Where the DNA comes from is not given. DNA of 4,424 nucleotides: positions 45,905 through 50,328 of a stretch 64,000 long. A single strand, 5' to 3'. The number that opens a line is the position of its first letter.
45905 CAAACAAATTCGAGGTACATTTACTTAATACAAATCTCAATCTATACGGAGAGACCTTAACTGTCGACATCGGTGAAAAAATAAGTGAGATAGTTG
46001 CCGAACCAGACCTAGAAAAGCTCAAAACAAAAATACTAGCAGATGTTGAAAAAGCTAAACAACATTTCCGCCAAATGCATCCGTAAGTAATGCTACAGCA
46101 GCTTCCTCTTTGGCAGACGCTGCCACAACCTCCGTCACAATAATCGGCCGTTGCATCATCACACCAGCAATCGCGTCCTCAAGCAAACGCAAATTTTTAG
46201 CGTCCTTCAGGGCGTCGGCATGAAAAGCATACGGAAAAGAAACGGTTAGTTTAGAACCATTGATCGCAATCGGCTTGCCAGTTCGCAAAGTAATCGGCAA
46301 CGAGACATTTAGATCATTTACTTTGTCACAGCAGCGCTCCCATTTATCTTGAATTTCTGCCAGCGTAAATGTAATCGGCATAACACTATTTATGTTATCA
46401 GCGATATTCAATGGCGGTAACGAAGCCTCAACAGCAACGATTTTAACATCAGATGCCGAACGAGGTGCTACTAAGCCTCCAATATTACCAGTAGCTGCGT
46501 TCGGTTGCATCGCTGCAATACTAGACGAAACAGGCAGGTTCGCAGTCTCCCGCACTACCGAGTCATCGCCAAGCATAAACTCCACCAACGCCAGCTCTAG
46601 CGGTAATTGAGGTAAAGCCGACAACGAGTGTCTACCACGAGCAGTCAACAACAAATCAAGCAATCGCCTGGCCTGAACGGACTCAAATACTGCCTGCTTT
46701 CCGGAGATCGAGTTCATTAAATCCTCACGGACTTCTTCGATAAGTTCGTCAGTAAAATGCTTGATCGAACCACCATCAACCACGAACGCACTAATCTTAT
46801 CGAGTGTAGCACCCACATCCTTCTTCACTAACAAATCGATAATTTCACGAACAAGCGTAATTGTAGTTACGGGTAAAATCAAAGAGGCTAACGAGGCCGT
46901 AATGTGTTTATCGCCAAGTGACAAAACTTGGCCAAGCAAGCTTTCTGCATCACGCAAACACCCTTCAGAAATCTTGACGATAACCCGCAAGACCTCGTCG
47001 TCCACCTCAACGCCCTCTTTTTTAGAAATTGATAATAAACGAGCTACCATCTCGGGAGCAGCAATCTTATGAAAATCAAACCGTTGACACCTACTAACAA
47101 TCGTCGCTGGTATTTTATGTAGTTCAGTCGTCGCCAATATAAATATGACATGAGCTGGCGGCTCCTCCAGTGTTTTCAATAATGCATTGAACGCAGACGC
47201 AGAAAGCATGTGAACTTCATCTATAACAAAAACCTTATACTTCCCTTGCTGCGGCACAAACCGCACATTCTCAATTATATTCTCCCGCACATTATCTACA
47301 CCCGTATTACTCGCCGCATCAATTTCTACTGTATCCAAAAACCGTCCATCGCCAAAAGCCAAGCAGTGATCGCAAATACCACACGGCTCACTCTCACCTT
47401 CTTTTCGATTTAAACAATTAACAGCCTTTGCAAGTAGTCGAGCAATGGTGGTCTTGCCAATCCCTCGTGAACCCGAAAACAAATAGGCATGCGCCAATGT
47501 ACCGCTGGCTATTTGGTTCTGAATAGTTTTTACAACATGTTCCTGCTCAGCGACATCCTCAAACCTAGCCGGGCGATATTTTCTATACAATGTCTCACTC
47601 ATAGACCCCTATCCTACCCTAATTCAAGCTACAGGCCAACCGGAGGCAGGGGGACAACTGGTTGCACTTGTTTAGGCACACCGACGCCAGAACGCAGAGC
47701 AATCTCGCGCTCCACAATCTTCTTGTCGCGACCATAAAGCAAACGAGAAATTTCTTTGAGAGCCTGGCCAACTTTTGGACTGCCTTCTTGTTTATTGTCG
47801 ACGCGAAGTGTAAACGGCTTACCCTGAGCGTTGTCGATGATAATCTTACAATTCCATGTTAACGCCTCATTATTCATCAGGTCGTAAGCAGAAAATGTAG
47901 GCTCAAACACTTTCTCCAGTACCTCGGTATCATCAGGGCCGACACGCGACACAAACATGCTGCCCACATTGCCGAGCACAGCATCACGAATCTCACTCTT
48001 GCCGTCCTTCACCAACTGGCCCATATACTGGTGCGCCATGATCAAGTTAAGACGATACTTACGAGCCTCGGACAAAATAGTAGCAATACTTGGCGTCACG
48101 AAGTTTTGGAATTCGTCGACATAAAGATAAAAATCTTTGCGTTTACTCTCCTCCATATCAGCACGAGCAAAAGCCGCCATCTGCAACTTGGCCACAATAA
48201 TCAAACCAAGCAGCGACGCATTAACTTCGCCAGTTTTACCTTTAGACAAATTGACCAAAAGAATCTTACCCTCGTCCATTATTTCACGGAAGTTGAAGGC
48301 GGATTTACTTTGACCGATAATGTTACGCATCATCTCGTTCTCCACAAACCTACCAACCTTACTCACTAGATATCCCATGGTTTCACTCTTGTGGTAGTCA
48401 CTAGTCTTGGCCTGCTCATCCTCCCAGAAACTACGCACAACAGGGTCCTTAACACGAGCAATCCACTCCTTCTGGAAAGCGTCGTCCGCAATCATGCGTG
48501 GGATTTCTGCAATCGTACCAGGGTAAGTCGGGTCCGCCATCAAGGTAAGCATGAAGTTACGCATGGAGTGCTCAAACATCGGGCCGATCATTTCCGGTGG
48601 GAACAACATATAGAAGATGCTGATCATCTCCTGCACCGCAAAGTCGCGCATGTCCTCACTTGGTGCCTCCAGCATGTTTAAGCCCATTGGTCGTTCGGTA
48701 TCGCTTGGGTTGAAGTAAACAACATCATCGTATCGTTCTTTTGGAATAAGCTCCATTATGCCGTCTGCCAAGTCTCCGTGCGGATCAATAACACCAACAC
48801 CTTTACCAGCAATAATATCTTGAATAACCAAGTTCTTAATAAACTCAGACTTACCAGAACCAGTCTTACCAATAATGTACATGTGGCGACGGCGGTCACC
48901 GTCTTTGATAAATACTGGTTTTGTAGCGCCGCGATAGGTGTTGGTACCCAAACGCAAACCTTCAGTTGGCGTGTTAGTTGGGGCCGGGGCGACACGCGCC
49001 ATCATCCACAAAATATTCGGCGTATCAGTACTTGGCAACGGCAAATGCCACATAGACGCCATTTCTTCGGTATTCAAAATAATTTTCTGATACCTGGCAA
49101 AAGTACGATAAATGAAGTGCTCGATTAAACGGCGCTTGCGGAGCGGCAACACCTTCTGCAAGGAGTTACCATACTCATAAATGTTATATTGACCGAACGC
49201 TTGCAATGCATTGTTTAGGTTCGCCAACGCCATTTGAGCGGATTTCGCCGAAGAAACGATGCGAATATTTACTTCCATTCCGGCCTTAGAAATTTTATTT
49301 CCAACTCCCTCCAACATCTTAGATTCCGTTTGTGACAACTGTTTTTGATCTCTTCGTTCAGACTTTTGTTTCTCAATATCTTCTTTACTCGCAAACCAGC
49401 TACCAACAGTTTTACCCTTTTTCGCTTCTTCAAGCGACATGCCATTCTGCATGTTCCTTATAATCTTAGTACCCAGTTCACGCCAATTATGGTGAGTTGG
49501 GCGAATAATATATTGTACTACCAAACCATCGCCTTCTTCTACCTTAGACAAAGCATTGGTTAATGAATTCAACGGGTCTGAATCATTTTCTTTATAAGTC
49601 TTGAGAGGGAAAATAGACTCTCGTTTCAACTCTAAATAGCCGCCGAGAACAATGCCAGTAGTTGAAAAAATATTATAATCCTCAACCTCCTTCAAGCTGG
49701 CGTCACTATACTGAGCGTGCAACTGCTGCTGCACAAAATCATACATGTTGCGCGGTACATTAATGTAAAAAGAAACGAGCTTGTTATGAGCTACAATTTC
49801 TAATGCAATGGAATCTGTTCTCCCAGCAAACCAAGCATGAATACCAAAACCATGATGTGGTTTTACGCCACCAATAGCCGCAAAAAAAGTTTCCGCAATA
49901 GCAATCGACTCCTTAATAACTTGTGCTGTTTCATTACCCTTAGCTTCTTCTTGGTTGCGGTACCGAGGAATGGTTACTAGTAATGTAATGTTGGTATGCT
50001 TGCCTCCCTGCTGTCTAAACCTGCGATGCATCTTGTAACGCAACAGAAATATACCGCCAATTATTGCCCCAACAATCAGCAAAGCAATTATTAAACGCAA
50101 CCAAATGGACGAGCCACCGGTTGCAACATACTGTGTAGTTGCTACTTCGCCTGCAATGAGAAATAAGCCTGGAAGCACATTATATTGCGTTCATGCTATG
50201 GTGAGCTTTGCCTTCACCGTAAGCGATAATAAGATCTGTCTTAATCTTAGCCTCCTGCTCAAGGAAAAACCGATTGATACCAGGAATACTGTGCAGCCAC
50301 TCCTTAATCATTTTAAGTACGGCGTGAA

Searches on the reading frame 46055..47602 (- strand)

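Call 38: search_protein_families(library=pfam, proteins=[window:46055-47602:-], max_evalue=0.00001)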
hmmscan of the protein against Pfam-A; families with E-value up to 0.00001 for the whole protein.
window:46055-47602:- (515 aa): 3 families
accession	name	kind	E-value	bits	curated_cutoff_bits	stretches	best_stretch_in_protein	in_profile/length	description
PF13177.12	DNA_pol3_delta2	-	9.4e-43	146.4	27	1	20-180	2-160/161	DNA polymerase III, delta subunit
PF00004.35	AAA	-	1.3e-12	48.8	21.2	1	41-175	2-126/131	ATPase family associated with various cellular activities (AAA)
PF22608.2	DNAX_ATPase_lid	-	3.6e-06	27.1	27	1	187-231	4-48/49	DNA polymerase III clamp loader subunit, ATPase lid domain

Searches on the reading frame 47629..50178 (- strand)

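Call 38: search_protein_families(library=pfam, proteins=[window:47629-50178:-], max_evalue=0.00001)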
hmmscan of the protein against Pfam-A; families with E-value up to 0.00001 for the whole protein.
window:47629-50178:- (849 aa): 3 families
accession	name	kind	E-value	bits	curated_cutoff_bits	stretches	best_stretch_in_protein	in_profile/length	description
PF02534.20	T4SS-DNA_transf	-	2.8e-09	36.8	20.1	1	417-739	35-361/468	Type IV secretory system Conjugative DNA transfer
PF10412.15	TrwB_AAD_bind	-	5e-08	32.7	20.5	1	428-751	13-315/387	Type IV secretion-system coupling protein DNA-binding domain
PF01935.23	DUF87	-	5.9e-08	33.5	23.2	1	430-649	23-206/220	Helicase HerA, central domain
